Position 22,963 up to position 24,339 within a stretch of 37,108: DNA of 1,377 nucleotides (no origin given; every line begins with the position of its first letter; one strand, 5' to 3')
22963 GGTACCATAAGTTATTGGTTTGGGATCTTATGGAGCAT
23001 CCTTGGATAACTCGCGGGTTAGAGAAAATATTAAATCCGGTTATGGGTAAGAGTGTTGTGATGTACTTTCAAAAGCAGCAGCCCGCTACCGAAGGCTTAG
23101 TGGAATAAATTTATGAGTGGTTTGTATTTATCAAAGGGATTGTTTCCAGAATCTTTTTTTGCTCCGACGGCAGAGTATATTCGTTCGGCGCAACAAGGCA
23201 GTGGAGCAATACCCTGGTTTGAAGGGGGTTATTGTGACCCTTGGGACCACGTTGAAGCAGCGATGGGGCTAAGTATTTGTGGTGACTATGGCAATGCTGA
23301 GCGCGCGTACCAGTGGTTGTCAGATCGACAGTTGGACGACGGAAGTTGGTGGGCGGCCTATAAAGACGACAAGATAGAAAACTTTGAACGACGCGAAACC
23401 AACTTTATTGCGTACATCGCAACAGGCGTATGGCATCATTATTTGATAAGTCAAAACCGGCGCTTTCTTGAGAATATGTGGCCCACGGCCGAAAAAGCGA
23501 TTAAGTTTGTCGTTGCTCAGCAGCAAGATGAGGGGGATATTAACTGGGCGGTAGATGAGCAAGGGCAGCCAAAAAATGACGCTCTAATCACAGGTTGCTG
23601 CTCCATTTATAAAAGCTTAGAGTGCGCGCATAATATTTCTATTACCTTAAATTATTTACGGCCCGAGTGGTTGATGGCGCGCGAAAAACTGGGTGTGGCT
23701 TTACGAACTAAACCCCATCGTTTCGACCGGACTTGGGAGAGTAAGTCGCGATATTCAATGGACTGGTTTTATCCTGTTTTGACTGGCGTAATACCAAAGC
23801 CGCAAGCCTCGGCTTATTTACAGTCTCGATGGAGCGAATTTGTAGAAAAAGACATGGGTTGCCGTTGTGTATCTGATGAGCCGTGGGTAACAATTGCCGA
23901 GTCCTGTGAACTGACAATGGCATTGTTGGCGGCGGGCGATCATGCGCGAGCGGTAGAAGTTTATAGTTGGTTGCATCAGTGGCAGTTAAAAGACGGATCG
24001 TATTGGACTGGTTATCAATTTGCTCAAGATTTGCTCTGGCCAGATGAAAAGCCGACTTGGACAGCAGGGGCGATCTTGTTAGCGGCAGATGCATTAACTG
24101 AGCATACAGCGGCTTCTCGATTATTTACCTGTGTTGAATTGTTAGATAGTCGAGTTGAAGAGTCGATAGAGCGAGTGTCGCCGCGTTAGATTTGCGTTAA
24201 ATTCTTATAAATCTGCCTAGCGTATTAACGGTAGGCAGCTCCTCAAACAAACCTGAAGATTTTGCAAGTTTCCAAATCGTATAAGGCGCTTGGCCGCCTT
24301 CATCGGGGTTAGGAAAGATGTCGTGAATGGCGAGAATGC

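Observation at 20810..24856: GT4 + two SAM methyltransferases + alpha/alpha-toroid protein: a polymethylated-polysaccharide-like cassette in a gammaproteobacterium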

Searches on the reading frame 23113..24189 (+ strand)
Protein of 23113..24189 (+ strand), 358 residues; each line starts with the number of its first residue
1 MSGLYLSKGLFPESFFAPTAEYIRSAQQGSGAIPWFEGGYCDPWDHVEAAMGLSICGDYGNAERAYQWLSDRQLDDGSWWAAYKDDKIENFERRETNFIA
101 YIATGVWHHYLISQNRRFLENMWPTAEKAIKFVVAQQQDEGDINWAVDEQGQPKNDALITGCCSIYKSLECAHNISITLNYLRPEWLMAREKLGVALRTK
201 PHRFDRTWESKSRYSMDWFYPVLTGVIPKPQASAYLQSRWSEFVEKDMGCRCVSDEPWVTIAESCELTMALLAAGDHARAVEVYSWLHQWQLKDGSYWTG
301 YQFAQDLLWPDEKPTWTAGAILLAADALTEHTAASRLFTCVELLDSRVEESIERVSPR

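Call 3: search_protein_families(library=pfam, proteins=[window:23113-24186:+], max_evalue=0.01)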
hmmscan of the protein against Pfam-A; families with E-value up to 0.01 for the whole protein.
window:23113-24186:+ (358 aa): 1 family
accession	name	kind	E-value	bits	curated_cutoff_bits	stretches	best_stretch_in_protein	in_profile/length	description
PF22124.2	Glyco_hydro_95_cat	-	0.0011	18.4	27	1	100-157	169-228/408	Glycosyl hydrolase family 95 catalytic domain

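Call 4: search_protein_families(library=ncbifam, proteins=[window:23113-24186:+], max_evalue=0.01)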
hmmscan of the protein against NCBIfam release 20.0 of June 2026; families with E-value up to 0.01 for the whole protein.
window:23113-24186:+ (358 aa): 2 families
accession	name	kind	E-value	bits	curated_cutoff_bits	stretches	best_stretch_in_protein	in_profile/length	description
TIGR01577.1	oligosac_amyl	hypoth_equivalog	7.4e-14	51.3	820.7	1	39-181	291-435/616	oligosaccharide amylase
TIGR01535.1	glucan_glucosid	equivalog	0.00036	19.1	741.9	0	266-317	306-351/662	glucan 1,4-alpha-glucosidase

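Call 5: search_solved_structures(query=window:23113-24186:+, max_evalue=1, show_alignments=2)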
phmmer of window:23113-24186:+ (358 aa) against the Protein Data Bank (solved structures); distinct sequences matched with E-value up to 1: 2.
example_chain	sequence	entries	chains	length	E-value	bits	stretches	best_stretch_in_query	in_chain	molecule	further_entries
7qsj_A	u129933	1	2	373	7.2e-91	308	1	16-343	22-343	Methylmannose polysaccharide hydrolase (MmpH)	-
4ufc_A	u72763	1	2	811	0.027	16.5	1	100-185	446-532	GH95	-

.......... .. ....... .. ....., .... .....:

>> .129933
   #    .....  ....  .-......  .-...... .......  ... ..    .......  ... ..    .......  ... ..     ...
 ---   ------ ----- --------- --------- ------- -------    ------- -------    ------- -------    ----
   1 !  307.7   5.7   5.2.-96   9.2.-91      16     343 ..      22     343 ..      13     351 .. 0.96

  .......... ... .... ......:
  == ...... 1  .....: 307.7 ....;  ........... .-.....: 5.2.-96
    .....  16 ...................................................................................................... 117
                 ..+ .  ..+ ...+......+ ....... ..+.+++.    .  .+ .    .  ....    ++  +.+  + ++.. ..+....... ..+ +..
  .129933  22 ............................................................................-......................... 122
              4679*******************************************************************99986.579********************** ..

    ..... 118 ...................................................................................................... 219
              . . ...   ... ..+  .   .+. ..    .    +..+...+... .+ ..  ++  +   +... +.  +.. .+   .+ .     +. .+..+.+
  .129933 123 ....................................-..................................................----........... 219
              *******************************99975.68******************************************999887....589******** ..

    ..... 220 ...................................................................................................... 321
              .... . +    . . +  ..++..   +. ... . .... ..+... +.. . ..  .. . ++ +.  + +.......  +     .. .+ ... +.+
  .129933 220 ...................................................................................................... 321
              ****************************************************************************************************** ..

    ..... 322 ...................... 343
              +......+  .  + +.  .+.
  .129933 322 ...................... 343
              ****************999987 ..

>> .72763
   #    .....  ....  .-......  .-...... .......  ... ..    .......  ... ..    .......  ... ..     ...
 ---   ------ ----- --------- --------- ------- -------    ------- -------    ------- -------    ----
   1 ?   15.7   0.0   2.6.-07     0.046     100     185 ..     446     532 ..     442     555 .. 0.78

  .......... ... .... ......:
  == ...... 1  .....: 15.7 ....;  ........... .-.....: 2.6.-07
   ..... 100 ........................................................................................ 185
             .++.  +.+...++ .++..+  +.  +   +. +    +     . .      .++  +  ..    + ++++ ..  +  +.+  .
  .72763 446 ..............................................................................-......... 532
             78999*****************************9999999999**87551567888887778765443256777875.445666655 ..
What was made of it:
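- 23113..24189 (+): MmpH homologue: (alpha/alpha)6-barrel MMP endo-alpha-(1->4)-mannosidase-like hydrolase. PDB 7QSJ (MmpH) E=7.2e-91 over residues 16-343 (call 5).
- On MMP biosynthesis/recycling cluster (ManT-pMeT3-MmpH-MeT1): E=7.2e-91 to 7QSJ (call 5).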

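Call 16: find_homologous_proteins(query=window:23113-24186:+, max_evalue=1e-10)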
Query window:23113-24186:+ (358 aa): 5053 proteins with E <= 1e-10 among 8000 candidates; the best 120 are listed.
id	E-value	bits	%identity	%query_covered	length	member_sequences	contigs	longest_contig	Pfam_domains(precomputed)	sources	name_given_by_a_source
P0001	1.2e-209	714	84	98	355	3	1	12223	-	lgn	-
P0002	3.0e-209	713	85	98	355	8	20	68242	-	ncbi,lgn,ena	-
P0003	3.3e-209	712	84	98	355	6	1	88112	-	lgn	-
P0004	4.4e-204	696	82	98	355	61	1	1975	-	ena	-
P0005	8.6e-204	695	82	99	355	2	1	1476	-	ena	-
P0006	1.3e-200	684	79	99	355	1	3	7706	-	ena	-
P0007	3.6e-197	673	80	98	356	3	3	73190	-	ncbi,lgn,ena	-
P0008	2.9e-196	670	81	95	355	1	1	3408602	-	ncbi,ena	-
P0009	2.8e-194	663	77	99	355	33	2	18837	-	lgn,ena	-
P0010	1.1e-193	661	77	99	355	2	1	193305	-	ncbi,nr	ncbi:hypothetical protein N9W57_00790 [Pseudomonadales bacterium]|nr:hypothetical protein [Pseudomon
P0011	3.8e-193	660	77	99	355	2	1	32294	-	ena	-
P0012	2.3e-190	650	78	97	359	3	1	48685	-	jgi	-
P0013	9.2e-190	648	76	97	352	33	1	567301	-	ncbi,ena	-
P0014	3.2e-189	647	78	96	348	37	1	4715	-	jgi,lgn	jgi:hypothetical protein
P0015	3.7e-188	643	76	97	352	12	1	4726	-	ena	-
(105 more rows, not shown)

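Call 17: find_related_loci(query=window:23113-24186:+, collection=genome_contigs, flank=6000)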
Query window:23113-24186:+ (358 aa) in genome_contigs; peptide patterns used: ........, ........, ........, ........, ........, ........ (x = any residue, [..] = any of these).
598 stretches matched a pattern (row limit reached: there are more); 574 encode a relative of the query (tblastn E <= 1e-3); the best 80 are kept; 80 distinct loci.
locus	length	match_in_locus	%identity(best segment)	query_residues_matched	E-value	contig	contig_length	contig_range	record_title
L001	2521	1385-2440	84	1-352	0e+0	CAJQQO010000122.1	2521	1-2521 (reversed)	MAG: uncultured Pseudomonadales bacterium isolate 3_20180511_Bin_20180511_Bin_6 genome assembly, contig: c_000009972307,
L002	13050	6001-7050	82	1-350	0e+0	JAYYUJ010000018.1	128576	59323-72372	MAG: Pseudomonadota bacterium isolate XB_MAG104 DB_MAG104_0018, whole genome shotgun sequence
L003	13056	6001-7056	79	1-352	0e+0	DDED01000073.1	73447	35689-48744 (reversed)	MAG TPA_asm: Cellvibrionales bacterium UBA1963 UBA1963_contig_32945, whole genome shotgun sequence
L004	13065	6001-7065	77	1-355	0e+0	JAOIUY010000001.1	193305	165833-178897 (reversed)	Pseudomonadales bacterium isolate AM-377-L22 AM-377-L22_NODE_1, whole genome shotgun sequence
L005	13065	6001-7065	77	1-355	0e+0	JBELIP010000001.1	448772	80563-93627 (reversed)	MAG: Cellvibrionales bacterium isolate REMEI108_ass_metaspades_bin.3 NODE_5_length_448772_cov_13.966774, whole genome sh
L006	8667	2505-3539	77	1-345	0e+0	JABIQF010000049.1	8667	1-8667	MAG: Cellvibrionales bacterium isolate SI072_bin135 k141_2332386, whole genome shotgun sequence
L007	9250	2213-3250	75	1-346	2e-178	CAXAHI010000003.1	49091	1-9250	MAG TPA_asm: uncultured Gammaproteobacteria bacterium isolate ERR3525247_concoct_80 genome assembly, contig: ERZ22156396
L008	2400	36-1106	71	1-355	0e+0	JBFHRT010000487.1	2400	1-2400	MAG: Spongiibacteraceae bacterium isolate Mix_sand08.2021.06.Z.54 k141_2361777_length_2400_cov_7.8256, whole genome shot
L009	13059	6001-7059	71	1-353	4e-178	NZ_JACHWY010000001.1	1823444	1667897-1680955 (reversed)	Litorivivens lipolytica strain CECT 8654 Ga0372431_01, whole genome shotgun sequence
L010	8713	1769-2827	71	1-353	5e-178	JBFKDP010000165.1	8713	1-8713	MAG: Litorivivens sp. isolate Mix_sand20.2022.06.G.6 k141_2735214_length_8713_cov_11.0000, whole genome shotgun sequence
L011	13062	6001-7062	71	1-354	6e-177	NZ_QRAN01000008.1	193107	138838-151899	Seongchinamella sediminis strain U0301 U0301_scaffold8, whole genome shotgun sequence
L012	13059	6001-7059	71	1-353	1e-176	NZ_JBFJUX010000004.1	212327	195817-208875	MAG: Litorivivens sp. isolate Mix_sand19.2022.05.D.7 k141_761539_length_212327_cov_128.7828, whole genome shotgun sequen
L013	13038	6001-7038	73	1-346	3e-176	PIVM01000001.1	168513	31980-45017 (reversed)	MAG: Gammaproteobacteria bacterium isolate Glo_5 GloG15_CONTIG24, whole genome shotgun sequence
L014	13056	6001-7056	72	1-352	6e-176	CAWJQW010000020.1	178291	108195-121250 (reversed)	MAG: uncultured Gammaproteobacteria bacterium isolate MFD03804.bin.2.195 genome assembly, contig: contig_95670, whole ge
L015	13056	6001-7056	71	1-352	8e-176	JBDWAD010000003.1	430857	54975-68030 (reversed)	MAG: Halioglobus sp. isolate AQ.29.F.C3_31_9 AQ_29_F_C3_31_9_000000000003, whole genome shotgun sequence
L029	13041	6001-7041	71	1-346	2e-172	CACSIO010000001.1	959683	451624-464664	BD1-7 clade bacterium isolate SB11_3 genome assembly, contig: SB11_3_contig_1, whole genome shotgun sequence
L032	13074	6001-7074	69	1-358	2e-172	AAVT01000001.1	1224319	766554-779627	Marine gamma proteobacterium HTCC2143 1100111000176, whole genome shotgun sequence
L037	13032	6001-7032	71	1-344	2e-171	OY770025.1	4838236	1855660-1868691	MAG: Halieaceae bacterium isolate be0d9eb2-b52a-4bc9-8e92-bcc4cc03a159 genome assembly, chromosome: 1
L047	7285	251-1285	70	1-345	2e-170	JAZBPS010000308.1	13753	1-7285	MAG: Halieaceae bacterium isolate bin.179 k117_6790529, whole genome shotgun sequence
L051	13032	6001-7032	70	1-344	8e-170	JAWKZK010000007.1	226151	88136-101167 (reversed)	MAG: Halioglobus sp. isolate AC1.154 AC1.154.fa-7, whole genome shotgun sequence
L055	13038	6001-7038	70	1-346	5e-169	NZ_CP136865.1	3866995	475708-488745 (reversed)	Congregibacter brevis strain IMCC45268 chromosome, complete genome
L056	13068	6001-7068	68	1-357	3e-169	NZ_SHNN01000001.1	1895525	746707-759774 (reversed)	Candidatus Litorirhabdus singularis strain IMCC14734 NODE_1, whole genome shotgun sequence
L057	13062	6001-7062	68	1-354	4e-169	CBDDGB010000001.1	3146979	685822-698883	MAG: Halioglobus sp. isolate 8a618683-22f6-44b9-bb45-54b76d143a26 genome assembly, contig: contig_1, whole genome shotgu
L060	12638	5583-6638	68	1-354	7e-169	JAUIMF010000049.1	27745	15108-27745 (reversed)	MAG: Gammaproteobacteria bacterium isolate Co_bin.81 NODE_10053_length_27745_cov_1.464299, whole genome shotgun sequence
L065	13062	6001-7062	68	1-354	1e-168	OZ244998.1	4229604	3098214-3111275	MAG: Halioglobus sp. isolate 353e1783-6793-440d-adfe-5afd2a29ebe7 genome assembly, chromosome: 1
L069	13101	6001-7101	65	1-358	9e-168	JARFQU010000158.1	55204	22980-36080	MAG: Halioglobus sp. isolate MAG_Ve_Sed_32 k141_2420759, whole genome shotgun sequence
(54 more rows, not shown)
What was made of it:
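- Tried and rejected: The closest relatives are uncultured 'Pseudomonadales/Cellvibrionales' MAGs at 77-84% MmpH identity (call 17).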

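Call 42: search_protein_families(library=pfam, proteins=[L009:1707-3833:+, L009:7093-8841:-, L009:8935-10623:-, L009:11506-12948:+, L032:260-1237:-, L032:1522-3519:+, L032:7830-9311:+, L032:9414-11531:+, L032:11538-12323:-, L032:12339-13058:-], max_evalue=0.00001)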
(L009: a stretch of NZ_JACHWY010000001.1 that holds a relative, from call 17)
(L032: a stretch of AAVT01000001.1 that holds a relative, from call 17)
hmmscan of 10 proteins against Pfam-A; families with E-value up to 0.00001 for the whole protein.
L009:1707-3833:+ (709 aa): 2 families
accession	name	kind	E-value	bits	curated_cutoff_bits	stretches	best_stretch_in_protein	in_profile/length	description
PF19040.6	SGNH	-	1.8e-48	165.9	27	1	443-692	10-246/248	SGNH domain (fused to AT3 domains)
PF01757.29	Acyl_transf_3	-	1.6e-29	103.4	31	1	41-364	3-324/326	Acyltransferase domain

L009:7093-8841:- (583 aa): 4 families
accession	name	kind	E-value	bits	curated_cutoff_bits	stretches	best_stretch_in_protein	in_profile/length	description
PF02129.25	Peptidase_S15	-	9.3e-19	68.6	23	1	61-345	4-261/262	X-Pro dipeptidyl-peptidase (S15 family)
PF12146.15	Hydrolase_4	-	1.5e-07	31.4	27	1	117-241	22-130/239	Serine aminopeptidase, S33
PF00561.26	Abhydrolase_1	-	1.1e-06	28.9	25.8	1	118-224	19-107/245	alpha/beta hydrolase fold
PF12697.13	Abhydrolase_6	-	3.3e-06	28.4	26.3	0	116-344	17-204/217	Alpha/beta hydrolase family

L009:8935-10623:- (563 aa): 4 families
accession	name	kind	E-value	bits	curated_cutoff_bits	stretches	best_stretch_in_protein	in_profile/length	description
PF02129.25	Peptidase_S15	-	3.6e-16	60.1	23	1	52-331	3-261/262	X-Pro dipeptidyl-peptidase (S15 family)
PF00561.26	Abhydrolase_1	-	2e-10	41.2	25.8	1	102-226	15-120/245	alpha/beta hydrolase fold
PF12146.15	Hydrolase_4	-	7.2e-10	39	27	1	113-332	24-234/239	Serine aminopeptidase, S33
PF12697.13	Abhydrolase_6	-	7.5e-10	40.3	26.3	1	104-331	11-205/217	Alpha/beta hydrolase family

L009:11506-12948:+ (481 aa): 3 families
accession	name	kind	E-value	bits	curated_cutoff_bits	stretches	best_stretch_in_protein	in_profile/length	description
PF00294.29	PfkB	-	9e-48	163.6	25.8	1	15-307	3-298/302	pfkB family carbohydrate kinase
PF01467.32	CTP_transf_like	-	6.1e-20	72.2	21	1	347-441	1-93/133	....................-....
PF08543.17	Phos_pyr_kin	-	8.8e-12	45.4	27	1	191-290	119-224/246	Phosphomethylpyrimidine kinase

L032:260-1237:- (326 aa): 8 families
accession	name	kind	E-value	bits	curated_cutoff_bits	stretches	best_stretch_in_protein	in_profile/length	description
PF01370.27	Epimerase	-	6.9e-25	88.3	20.9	1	28-215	1-203/240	NAD dependent epimerase/dehydratase family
PF04321.23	RmlD_sub_bind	-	3.9e-20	72.5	27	1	26-200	1-162/287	RmlD substrate binding domain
PF13460.12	NAD_binding_10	-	5.5e-15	56.1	27.2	1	32-200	1-156/184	NAD(P)H-binding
PF01073.25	3Beta_HSD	-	1.5e-14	54.1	22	1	29-172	1-159/280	3-beta hydroxysteroid dehydrogenase/isomerase family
PF07993.18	NAD_binding_4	-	1.6e-11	44.3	20.1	1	80-202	83-220/258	Male sterility protein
PF16363.11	GDP_Man_Dehyd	-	8.2e-09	35.8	27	1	30-169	2-163/332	GDP-mannose 4,6 dehydratase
PF02719.21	Polysacc_synt_2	-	1.9e-07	31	20.2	1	30-264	3-244/293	Polysaccharide biosynthesis protein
PF05368.20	NmrA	-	9e-07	29.2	27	1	27-146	4-119/298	NmrA-like family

L032:1522-3519:+ (666 aa): 6 families
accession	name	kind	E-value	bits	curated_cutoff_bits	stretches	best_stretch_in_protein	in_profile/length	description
PF02719.21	Polysacc_synt_2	-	5.3e-123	410.3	20.2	1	301-591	1-292/293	Polysaccharide biosynthesis protein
PF01370.27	Epimerase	-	6.9e-22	78.5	20.9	1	301-522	1-238/240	NAD dependent epimerase/dehydratase family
PF16363.11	GDP_Man_Dehyd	-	1.2e-10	41.8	27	1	302-453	1-171/332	GDP-mannose 4,6 dehydratase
PF13727.12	CoA_binding_3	-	8.3e-10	39.4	25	1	100-256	17-175/175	CoA-binding domain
PF04321.23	RmlD_sub_bind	-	9.6e-10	38.4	27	1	301-490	3-176/287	RmlD substrate binding domain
PF01073.25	3Beta_HSD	-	3.6e-09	36.5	22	1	302-431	1-122/280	3-beta hydroxysteroid dehydrogenase/isomerase family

L032:7830-9311:+ (494 aa): 3 families
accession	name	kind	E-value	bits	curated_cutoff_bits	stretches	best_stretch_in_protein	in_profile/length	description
PF00294.29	PfkB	-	3e-45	155.3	25.8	1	30-320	3-297/302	pfkB family carbohydrate kinase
PF01467.32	CTP_transf_like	-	1.4e-18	67.8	21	1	362-455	1-92/133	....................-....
PF08543.17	Phos_pyr_kin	-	1.4e-09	38.1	27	1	204-306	117-225/246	Phosphomethylpyrimidine kinase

L032:9414-11531:+ (706 aa): 3 families
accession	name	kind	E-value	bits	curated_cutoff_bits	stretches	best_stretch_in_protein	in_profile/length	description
PF00593.30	TonB_dep_Rec_b-barrel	-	9.7e-39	134.9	27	1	219-664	19-436/436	TonB dependent receptor-like, beta-barrel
PF14905.12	OMP_b-brl_3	-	9.3e-11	41.8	27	1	365-671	110-380/408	Outer membrane protein beta-barrel family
PF07715.20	Plug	-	1.3e-09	38.9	23.9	1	64-149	23-107/107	TonB-dependent Receptor Plug Domain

L032:11538-12323:- (262 aa): 1 family
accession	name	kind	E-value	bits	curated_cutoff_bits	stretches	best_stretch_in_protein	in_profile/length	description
PF00248.27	Aldo_ket_red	-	1.8e-36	126.1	24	1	16-216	1-198/291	Aldo/keto reductase family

L032:12339-13058:- (240 aa): 0 families

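Call 43: search_protein_families(library=pfam, proteins=[L055:418-1479:+, L055:1532-2383:+, L055:2436-2981:-, L055:2974-3876:-, L055:7837-9114:+, L055:9100-10533:-, L055:11346-12179:+, L009:2-922:+, L009:932-1483:+], max_evalue=0.00001)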
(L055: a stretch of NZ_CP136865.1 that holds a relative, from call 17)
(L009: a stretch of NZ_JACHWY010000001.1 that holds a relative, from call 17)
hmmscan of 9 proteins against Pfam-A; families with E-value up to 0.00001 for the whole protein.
L055:418-1479:+ (354 aa): 6 families
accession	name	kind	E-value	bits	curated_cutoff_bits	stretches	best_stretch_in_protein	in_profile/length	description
PF16363.11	GDP_Man_Dehyd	-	1.1e-84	285.2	27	1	6-337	1-332/332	GDP-mannose 4,6 dehydratase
PF01370.27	Epimerase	-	7.9e-66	222.3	20.9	1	6-251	2-240/240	NAD dependent epimerase/dehydratase family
PF02719.21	Polysacc_synt_2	-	1.2e-13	51.4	20.2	1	5-116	1-117/293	Polysaccharide biosynthesis protein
PF01073.25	3Beta_HSD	-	8.7e-12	45.1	22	1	6-229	1-219/280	3-beta hydroxysteroid dehydrogenase/isomerase family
PF04321.23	RmlD_sub_bind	-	1.9e-11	44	27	1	4-176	2-142/287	RmlD substrate binding domain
PF07993.18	NAD_binding_4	-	2.2e-11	43.9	20.1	1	7-187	1-205/258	Male sterility protein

L055:1532-2383:+ (284 aa): 1 family
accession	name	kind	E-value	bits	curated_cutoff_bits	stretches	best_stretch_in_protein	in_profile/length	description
PF01263.26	Aldose_epim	-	2.2e-23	83.5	27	1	12-277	16-296/299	Aldose 1-epimerase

L055:2436-2981:- (182 aa): 1 family
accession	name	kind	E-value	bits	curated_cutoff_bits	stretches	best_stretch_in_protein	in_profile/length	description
PF00908.23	dTDP_sugar_isom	-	3e-70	235.7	27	1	6-176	2-167/168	dTDP-4-dehydrorhamnose 3,5-epimerase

L055:2974-3876:- (301 aa): 2 families
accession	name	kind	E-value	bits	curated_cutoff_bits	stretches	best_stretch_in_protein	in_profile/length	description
PF00483.29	NTP_transferase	-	3.2e-79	266.4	21.2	1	7-242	1-242/245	Nucleotidyl transferase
PF12804.13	NTP_transf_3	-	6.1e-11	43.2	27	1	8-141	1-123/160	MobA-like NTP transferase domain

L055:7837-9114:+ (426 aa): 1 family
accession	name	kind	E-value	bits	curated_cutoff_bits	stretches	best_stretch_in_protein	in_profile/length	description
PF04413.22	Glycos_transf_N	-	1.6e-66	223.7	23.9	1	33-212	1-179/179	3-Deoxy-D-manno-octulosonic-acid transferase (kdotransferase)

L055:9100-10533:- (478 aa): 1 family
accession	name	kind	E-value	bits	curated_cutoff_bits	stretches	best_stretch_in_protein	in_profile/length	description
PF02321.23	OEP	-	1.6e-59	201.3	22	2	257-446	4-183/187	Outer membrane efflux protein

L055:11346-12179:+ (278 aa): 1 family
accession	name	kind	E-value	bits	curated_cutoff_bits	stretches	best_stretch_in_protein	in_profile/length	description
PF00149.33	Metallophos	-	1.8e-17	64.8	21.5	1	19-208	2-190/191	Calcineurin-like phosphoesterase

L009:2-922:+ (307 aa): 1 family
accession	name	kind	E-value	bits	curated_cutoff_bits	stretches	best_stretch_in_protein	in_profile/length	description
PF00501.34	AMP-binding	-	3.3e-16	59.5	29.9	1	1-170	167-357/384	AMP-binding enzyme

L009:932-1483:+ (184 aa): 1 family
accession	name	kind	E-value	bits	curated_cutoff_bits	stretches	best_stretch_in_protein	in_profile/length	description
PF13302.13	Acetyltransf_3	-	4e-07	31.3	25.4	1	15-140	3-133/138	Acetyltransferase (GNAT) domain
